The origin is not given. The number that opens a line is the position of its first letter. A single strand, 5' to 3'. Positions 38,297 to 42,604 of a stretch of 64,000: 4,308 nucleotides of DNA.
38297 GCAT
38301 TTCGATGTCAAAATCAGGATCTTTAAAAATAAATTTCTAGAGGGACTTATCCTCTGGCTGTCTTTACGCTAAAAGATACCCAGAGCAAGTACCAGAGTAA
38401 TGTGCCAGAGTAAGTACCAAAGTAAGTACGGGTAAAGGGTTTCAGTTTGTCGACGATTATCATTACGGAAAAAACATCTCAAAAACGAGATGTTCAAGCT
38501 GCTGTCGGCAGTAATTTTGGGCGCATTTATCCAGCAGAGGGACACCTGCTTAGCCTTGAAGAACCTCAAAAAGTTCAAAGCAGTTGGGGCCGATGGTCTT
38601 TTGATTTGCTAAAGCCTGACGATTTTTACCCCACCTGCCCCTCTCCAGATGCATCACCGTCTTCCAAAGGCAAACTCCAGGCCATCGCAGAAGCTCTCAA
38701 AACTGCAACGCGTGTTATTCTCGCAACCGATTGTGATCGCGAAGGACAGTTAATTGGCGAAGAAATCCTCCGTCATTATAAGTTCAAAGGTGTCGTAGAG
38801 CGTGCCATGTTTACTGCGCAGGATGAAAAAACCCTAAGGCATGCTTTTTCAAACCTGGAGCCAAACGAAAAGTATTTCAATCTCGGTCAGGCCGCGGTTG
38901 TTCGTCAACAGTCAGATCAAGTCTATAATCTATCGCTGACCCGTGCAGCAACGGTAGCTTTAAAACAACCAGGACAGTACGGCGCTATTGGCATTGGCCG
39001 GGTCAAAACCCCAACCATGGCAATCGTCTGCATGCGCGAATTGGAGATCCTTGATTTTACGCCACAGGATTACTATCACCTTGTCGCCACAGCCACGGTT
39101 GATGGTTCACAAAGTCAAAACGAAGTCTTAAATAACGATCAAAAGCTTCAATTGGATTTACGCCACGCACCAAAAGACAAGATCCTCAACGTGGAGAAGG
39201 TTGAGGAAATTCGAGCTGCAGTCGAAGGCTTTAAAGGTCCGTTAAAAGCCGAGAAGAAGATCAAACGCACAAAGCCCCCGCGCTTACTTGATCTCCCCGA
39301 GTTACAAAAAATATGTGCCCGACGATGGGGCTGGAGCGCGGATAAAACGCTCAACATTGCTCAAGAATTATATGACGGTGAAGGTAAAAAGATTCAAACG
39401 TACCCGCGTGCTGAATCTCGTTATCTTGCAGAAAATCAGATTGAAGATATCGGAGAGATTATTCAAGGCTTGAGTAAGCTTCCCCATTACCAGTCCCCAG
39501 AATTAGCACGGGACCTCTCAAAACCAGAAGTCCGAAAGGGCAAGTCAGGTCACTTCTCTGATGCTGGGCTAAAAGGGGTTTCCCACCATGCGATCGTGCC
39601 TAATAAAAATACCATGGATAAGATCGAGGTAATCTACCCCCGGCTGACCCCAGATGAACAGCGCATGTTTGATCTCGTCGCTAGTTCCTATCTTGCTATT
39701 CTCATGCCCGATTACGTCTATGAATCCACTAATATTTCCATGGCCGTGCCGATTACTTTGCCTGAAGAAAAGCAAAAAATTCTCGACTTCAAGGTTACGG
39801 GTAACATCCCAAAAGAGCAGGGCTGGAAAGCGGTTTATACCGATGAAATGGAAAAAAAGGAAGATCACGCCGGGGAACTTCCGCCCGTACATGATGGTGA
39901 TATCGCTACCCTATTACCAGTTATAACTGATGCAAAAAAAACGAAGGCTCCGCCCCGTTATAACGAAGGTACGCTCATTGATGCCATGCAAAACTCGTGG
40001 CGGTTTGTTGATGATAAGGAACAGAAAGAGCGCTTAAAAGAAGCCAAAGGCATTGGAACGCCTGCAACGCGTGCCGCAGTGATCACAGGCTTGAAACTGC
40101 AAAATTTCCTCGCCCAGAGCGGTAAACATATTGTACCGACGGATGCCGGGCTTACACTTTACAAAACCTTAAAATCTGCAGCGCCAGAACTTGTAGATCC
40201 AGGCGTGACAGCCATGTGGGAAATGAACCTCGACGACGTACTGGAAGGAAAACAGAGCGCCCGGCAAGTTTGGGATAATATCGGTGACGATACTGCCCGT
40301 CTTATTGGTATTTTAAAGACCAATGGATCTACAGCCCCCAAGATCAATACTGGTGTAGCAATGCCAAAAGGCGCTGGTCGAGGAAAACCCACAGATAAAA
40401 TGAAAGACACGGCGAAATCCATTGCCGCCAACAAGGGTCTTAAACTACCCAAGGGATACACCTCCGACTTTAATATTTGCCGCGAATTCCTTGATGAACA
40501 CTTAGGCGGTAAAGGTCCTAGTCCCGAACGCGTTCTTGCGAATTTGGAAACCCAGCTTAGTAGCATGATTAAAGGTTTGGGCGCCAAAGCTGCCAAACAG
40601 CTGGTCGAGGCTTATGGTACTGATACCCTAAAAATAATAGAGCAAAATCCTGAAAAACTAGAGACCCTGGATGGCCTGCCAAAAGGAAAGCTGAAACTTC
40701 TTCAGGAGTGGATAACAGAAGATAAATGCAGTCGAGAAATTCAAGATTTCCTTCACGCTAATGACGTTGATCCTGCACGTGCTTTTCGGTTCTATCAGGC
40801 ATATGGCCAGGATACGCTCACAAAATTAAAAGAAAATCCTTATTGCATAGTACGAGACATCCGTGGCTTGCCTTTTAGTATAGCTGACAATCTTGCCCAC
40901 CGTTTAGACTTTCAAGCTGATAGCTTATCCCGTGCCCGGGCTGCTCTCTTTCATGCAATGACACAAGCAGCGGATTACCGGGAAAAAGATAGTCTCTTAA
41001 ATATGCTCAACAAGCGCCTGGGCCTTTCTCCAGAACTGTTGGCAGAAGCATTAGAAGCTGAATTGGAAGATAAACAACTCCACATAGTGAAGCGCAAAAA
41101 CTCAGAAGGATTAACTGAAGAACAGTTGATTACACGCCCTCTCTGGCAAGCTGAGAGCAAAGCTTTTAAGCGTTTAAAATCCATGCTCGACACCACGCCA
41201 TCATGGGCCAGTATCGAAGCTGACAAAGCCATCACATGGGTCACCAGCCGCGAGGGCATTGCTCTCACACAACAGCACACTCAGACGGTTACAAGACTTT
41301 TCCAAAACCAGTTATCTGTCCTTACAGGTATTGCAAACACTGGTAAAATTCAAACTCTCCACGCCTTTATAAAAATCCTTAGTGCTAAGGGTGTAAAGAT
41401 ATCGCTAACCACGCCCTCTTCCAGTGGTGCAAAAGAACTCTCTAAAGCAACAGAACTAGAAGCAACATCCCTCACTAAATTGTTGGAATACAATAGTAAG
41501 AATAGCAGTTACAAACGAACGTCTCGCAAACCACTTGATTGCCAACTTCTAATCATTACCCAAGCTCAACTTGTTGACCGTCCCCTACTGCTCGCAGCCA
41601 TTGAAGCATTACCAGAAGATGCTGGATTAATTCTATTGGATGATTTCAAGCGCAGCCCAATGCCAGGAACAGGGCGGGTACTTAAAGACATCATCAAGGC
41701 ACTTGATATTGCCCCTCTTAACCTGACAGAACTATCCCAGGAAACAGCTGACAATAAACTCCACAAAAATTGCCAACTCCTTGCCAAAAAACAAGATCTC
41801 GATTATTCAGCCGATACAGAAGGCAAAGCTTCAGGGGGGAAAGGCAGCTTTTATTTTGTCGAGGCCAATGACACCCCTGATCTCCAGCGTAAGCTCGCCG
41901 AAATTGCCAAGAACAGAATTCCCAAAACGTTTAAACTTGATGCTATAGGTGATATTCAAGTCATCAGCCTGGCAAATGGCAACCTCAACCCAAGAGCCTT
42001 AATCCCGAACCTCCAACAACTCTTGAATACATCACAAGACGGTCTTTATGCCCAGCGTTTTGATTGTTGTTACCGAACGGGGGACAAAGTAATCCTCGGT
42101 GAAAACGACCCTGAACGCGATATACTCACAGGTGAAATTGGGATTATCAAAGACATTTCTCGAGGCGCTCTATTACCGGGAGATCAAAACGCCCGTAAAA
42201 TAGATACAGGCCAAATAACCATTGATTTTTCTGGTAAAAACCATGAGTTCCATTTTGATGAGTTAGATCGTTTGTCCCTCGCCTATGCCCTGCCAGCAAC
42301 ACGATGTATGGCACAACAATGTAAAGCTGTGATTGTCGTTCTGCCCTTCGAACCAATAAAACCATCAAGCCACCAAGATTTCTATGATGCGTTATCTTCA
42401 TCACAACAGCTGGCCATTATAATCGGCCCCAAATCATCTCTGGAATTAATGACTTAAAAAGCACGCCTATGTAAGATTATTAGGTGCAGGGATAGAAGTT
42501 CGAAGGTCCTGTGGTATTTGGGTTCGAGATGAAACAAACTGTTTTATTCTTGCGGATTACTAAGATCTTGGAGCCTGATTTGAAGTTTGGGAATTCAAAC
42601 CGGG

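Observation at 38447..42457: Topoisomerase III fused to a RecD2-like helicase domain in which every ATPase motif is degenerate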

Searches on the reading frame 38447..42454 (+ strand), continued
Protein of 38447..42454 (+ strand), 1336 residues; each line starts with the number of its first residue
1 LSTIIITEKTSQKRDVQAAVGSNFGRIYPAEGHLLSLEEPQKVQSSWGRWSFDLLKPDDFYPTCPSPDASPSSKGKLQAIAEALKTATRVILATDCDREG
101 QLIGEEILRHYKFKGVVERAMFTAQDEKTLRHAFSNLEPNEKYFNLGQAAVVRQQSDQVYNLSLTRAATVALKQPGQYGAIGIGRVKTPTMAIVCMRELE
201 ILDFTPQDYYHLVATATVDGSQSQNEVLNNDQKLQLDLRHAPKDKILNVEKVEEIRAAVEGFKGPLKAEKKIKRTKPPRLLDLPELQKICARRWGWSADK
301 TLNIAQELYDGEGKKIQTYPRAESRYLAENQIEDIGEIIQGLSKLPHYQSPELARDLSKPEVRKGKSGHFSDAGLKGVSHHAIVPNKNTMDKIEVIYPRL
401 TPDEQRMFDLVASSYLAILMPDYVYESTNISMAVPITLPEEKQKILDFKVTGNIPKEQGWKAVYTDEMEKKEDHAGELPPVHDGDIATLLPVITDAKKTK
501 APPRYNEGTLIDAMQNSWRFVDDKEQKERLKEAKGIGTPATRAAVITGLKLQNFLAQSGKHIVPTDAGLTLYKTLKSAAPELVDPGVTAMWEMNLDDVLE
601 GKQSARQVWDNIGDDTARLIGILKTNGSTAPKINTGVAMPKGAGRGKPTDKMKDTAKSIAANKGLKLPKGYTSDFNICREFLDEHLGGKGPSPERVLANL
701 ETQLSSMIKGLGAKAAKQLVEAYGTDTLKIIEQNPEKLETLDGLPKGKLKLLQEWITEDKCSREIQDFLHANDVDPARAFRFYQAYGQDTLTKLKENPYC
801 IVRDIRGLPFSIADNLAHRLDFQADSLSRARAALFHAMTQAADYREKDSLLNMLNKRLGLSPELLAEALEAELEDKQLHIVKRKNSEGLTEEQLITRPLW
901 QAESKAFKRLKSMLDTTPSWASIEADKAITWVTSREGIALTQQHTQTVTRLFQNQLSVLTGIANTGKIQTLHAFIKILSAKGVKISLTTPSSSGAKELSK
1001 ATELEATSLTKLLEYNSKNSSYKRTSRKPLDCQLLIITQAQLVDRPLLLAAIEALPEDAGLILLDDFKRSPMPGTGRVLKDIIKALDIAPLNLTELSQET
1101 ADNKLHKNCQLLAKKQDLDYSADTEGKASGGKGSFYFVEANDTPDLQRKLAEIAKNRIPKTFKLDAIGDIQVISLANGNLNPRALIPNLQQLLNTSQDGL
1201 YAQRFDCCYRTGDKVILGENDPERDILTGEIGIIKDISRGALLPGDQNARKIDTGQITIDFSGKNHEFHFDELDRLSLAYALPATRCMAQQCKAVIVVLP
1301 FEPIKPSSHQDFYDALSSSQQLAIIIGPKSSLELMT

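Call 72: predict_structure(alignment_id=A4)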
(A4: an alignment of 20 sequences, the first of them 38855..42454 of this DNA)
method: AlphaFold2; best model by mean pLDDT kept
length: 1200 residues; sequences in the alignment: 20
mean_pLDDT: 75.8   pTM: 0.53
mean pLDDT of the five models: 75.8, 72.6, 70.3, 70.3, 68.6
residues with pLDDT >= 90: 182; 70-90: 680; 50-70: 239; < 50: 99
segments of 3 or more residues with pLDDT < 50: 1-5, 10-14, 28-48, 85-95, 175-178, 185-187, 335-339, 493-509, 551-556, 989-994, 1106-1113, 1197-1200
pLDDT, mean of each block of 10 residues (from residue 1): 42 51 52 44 46 75 79 82 54 56 76 82 85 79 75 77 70 52 51 65 81 74 68 58 63 75 80 84 82 84 75 80 79 51 74 82 77 71 71 59 61 68 75 74 72 66 63 64 63 46 46 71 70 76 63 44 65 71 76 73 71 79 83 87 84 90 86 87 89 91 83 91 90 92 83 85 89 88 88 90 88 91 89 91 92 86 84 92 87 93 85 91 91 68 79 87 83 88 67 63 89 87 81 90 87 84 74 90 86 88 58 60 87 86 86 78 73 81 89 58
secondary structure, 60 per line:
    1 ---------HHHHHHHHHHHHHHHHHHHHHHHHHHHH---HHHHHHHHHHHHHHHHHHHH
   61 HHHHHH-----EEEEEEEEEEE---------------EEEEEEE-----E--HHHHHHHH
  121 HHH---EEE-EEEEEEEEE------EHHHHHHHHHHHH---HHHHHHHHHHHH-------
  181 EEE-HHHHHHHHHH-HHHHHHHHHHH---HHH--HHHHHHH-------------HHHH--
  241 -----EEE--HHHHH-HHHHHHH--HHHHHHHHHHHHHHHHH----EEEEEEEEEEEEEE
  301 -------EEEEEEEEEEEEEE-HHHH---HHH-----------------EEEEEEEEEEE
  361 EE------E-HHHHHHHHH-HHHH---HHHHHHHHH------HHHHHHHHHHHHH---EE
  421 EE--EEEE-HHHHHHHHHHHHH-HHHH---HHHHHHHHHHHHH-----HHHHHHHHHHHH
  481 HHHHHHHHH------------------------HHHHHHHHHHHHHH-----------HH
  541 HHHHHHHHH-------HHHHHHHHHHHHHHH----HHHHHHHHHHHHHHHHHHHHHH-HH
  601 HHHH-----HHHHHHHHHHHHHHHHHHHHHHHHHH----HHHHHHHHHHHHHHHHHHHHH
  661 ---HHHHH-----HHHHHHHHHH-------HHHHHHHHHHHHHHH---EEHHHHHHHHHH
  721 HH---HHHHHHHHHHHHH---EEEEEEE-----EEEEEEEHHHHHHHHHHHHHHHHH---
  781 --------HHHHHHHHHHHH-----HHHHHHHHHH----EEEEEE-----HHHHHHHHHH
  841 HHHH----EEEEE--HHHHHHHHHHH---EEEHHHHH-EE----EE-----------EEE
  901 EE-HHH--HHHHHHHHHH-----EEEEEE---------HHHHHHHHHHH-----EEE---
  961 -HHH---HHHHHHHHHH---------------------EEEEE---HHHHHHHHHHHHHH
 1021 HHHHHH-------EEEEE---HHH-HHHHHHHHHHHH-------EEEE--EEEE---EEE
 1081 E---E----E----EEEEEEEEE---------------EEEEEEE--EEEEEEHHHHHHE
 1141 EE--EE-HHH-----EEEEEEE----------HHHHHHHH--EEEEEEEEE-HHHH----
elements in order (helices of 4 or more, strands of 3 or more residues): H10-37 H41-66 E72-82 E98-104 H113-123 E127-129 E131-139 H147-158 H162-173 E181-183 H185-194 H196-206 H215-221 H235-238 E246-248 H251-255 H257-263 H266-282 E287-300 E308-321 H323-326 E350-362 H371-379 H381-384 H388-396 H403-415 E419-422 E425-428 H430-442 H444-447 H451-463 H469-489 H514-527 H539-549 H557-571 H576-597 H599-604 H610-635 H640-660 H664-668 H674-683 H691-705 H711-722 H726-738 E742-748 E754-760 H761-777 H789-800 H806-815 E820-825 H831-844 E849-853 H856-866 E870-872 H873-877 E898-902 H909-918 E924-929 H939-949 E955-957 H968-977 E999-1003 H1007-1026 E1034-1038 H1046-1057 E1065-1068 E1071-1074 E1078-1081 E1095-1103 E1119-1125 E1128-1133 H1134-1139 E1140-1142 E1156-1162 H1173-1180 E1183-1191 H1193-1196

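Call 74: search_protein_families(library=padloc, proteins=[window:38447-42454:+], max_evalue=0.001)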
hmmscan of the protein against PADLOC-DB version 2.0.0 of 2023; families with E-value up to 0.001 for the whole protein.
window:38447-42454:+ (1336 aa): 7 families
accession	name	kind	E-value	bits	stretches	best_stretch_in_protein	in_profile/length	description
PDLC02865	DpdF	-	3.1e-55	185.4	1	30-626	63-665/1499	DpdF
PDLC01734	typeIV_RecD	-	8.2e-19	65.3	1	785-1330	169-719/763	RecD_0_IVD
PDLC05066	PDC-S68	-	4e-15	52.9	1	831-1098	472-747/1202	-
PDLC05065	PDC-S68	-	2.1e-13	47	1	933-1091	600-763/1221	-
PDLC05064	PDC-S68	-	9.5e-12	41.4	1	938-1090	684-841/1273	-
PDLC01148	RecD_like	-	1.3e-07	28.3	1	794-1119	171-491/719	RecD/Tra ATPase fused to N-terminal HHH domain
PDLC04474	PDC-M16A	-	6.9e-05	19.4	1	936-1034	212-314/917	-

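Call 88: find_encoding_contigs(protein=P0020, flank=8000, max_places=2)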
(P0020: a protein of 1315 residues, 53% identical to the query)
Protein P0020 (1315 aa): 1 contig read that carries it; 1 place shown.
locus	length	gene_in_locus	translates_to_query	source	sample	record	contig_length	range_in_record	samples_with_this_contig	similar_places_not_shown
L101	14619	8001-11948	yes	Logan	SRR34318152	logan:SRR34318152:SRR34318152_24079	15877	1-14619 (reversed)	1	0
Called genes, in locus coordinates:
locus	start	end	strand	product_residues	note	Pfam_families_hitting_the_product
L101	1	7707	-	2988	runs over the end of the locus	?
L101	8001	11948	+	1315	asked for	PF01751:Toprim, PF01131:Topoisom_bac, PF14490:HHH_RecD2, PF13245:AAA_19 (weak), PF18335:SH3_13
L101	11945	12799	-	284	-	PF00892:EamA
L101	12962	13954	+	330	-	PF04392:ABC_sub_bind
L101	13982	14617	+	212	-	?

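Call 89: find_encoding_contigs(protein=P0014, flank=8000, max_places=2)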
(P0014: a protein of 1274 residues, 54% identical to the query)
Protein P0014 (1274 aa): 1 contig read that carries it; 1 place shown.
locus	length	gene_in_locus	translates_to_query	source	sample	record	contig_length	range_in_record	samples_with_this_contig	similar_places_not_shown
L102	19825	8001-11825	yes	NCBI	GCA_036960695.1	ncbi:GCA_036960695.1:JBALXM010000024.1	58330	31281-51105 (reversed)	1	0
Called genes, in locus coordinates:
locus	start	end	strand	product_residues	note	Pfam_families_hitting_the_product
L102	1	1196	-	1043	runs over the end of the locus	PF00873:ACR_tran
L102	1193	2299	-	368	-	PF25917:BSH_RND, PF25876:HH_MFP_RND, PF25967:RND-MFP_C (weak), PF25989:YknX_C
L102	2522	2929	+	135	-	PF12172:zf-ChsH2 (weak), PF01796:OB_ChsH2_C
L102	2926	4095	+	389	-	PF00108:Thiolase_N, PF08545:ACP_syn_III (faint), PF22691:Thiolase_C_1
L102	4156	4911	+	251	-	PF00392:GntR, PF07702:UTRA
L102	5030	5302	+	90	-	PF04023:FeoA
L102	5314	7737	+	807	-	PF00009:GTP_EFTU (faint), PF01926:MMR_HSR1, PF02421:FeoB_N, PF09439:SRPRB (weak), PF17910:FeoB_Cyto, PF07670:Gate, PF07664:FeoB_C, PF07670:Gate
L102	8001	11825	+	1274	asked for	PF01751:Toprim, PF01131:Topoisom_bac, PF14520:HHH_5 (weak), PF14490:HHH_RecD2, PF13245:AAA_19, PF13604:AAA_30, PF18335:SH3_13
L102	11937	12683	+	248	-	PF00106:adh_short, PF08659:KR (weak), PF13561:adh_short_C2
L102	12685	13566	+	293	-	PF04542:Sigma70_r2, PF08281:Sigma70_r4_2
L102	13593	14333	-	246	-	PF02463:SMC_N, PF00005:ABC_tran, PF13304:AAA_21 (faint)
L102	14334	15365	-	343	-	PF01032:FecCD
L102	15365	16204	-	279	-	PF01497:Peripla_BP_2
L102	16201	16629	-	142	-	PF02472:ExbD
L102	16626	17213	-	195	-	PF01618:MotA_ExbB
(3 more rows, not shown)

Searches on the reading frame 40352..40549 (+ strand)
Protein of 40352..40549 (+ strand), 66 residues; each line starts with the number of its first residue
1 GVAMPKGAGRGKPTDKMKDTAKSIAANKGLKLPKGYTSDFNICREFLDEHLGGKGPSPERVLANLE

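Call 22: search_protein_families(library=pfam, proteins=[window:40352-40549:+], max_evalue=10)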
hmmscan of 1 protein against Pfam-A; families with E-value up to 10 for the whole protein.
seq(66 aa): 0 families

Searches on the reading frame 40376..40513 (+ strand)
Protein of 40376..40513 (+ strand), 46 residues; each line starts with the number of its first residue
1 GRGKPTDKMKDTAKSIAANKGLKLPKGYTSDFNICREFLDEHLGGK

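Call 83: search_dna_similar(query=window:40376-40513:+, collection=plasmids, mode=protein, max_evalue=0.01, max_rows=15)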
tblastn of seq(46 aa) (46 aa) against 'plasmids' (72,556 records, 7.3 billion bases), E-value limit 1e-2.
Records with a match: 25; places in all: 28; records where one place covers at least 80% of the query: 25.
Best place of each record, by identity: <60% 25.
By first word of the organism name: Microvirga 5; Halomonas 4; Campylobacter 4; Methylobacterium 4; Bradyrhizobium 2; Pseudomonas 1; Sulfitobacter 1; Methylosinus 1; Loktanella 1; Lichenicola 1; and 1 more.
By predicted mobility (MOB-suite, as given by PLSDB): non-mobilizable 19; conjugative 3; mobilizable 3.
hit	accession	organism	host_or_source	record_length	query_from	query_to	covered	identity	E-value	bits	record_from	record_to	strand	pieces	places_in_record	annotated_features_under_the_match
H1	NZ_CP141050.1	Microvirga lotononidis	-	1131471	5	42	83%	57.9%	8e-6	47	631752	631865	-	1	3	none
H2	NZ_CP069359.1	Microvirga sp. VF16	Vachellia farnesiana,Cell culture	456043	5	42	83%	57.9%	2e-5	45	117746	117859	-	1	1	DNA topoisomerase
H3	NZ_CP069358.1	Microvirga sp. VF16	Vachellia farnesiana,Cell culture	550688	5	42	83%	57.9%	2e-5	45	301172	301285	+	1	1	DNA topoisomerase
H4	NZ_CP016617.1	Microvirga ossetica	Vicia alpestris,cell culture,nodules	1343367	5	42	83%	57.9%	3e-5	45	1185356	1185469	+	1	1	none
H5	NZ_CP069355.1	Microvirga sp. VF16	Vachellia farnesiana,Cell culture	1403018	5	42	83%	57.9%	5e-5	44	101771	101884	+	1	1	none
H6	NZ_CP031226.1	Pseudomonas amygdali pv. lachrymans str. M301315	-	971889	3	42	87%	55.0%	1e-4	43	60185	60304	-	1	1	DNA topoisomerase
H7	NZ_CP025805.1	Sulfitobacter sp. SK012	Marine Sediment,North Sea (sediment)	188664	1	42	91%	48.9%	2e-4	43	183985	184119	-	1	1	DNA topoisomerase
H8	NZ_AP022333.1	Methylosinus sp. C49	-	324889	5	42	83%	52.6%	4e-6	47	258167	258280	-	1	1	DNA topoisomerase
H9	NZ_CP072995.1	Loktanella salsilacus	-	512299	5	42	83%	52.6%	2e-5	45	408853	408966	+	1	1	DNA topoisomerase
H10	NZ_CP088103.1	Bradyrhizobium barranii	cell culture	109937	1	42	91%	47.6%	5e-4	41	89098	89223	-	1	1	DNA topoisomerase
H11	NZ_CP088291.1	Bradyrhizobium septentrionale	Glycine max cv. AC Glengarry,Cell ...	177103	5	42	83%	50.0%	6e-4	41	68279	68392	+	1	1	DNA topoisomerase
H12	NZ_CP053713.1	Lichenicola cladoniae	Cladonia borealis,cell culture,lichen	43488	5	42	83%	50.0%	3e-3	39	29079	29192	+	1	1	hypothetical protein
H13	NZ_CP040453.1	Halomonas sp. PA16-9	-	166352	2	43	91%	45.2%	1e-5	46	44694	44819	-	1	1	DNA topoisomerase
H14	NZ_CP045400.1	Halomonas sp. THAF12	pure culture,Surface of a polyethylene ...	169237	5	41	80%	51.4%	1e-4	43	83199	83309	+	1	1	DNA topoisomerase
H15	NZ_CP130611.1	Halomonas sp. HAL1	Cell culture,soil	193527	5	41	80%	48.6%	2e-4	43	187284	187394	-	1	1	DNA topoisomerase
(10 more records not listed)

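Call 84: get_annotated_region(hit=H6, flank=4000)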
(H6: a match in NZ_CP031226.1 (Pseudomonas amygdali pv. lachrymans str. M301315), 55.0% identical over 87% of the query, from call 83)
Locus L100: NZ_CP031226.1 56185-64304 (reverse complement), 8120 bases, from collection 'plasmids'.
description: Pseudomonas amygdali pv. lachrymans str. M301315 plasmid pMPPla107, complete sequence
organism: Pseudomonas amygdali pv. lachrymans str. M301315 (NCBI taxid 629260)
taxonomy: Bacteria; Pseudomonadota; Gammaproteobacteria; Pseudomonadales; Pseudomonadaceae; Pseudomonas; Pseudomonas amygdali; Pseudomonas amygdali pv. lachrymans str. M301315
host: -; source: -; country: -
typing (MOB-suite, as given by PLSDB): non-mobilizable; replicon rep_cluster_1322; mating-pair formation MPF_I
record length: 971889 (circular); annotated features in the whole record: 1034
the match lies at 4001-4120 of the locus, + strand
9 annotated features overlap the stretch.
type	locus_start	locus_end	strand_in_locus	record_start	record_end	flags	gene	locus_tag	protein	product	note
CDS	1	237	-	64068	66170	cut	-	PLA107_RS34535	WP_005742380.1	ATP-dependent helicase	-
CDS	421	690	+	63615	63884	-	-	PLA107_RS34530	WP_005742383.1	hypothetical protein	-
CDS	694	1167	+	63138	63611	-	-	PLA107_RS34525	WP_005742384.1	DUF1064 domain-containing protein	-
CDS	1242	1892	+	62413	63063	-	-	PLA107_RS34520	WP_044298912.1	lytic transglycosylase domain-containing protein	-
CDS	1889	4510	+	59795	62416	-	-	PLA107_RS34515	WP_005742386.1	DNA topoisomerase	GO:0006265 - DNA topological change [Evidence IEA]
CDS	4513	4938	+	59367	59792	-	-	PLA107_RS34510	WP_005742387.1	hypothetical protein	-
CDS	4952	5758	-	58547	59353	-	-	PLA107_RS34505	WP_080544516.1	EAL domain-containing protein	-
CDS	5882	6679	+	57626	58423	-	-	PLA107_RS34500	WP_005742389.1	hypothetical protein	-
CDS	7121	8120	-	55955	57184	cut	-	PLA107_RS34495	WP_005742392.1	hypothetical protein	-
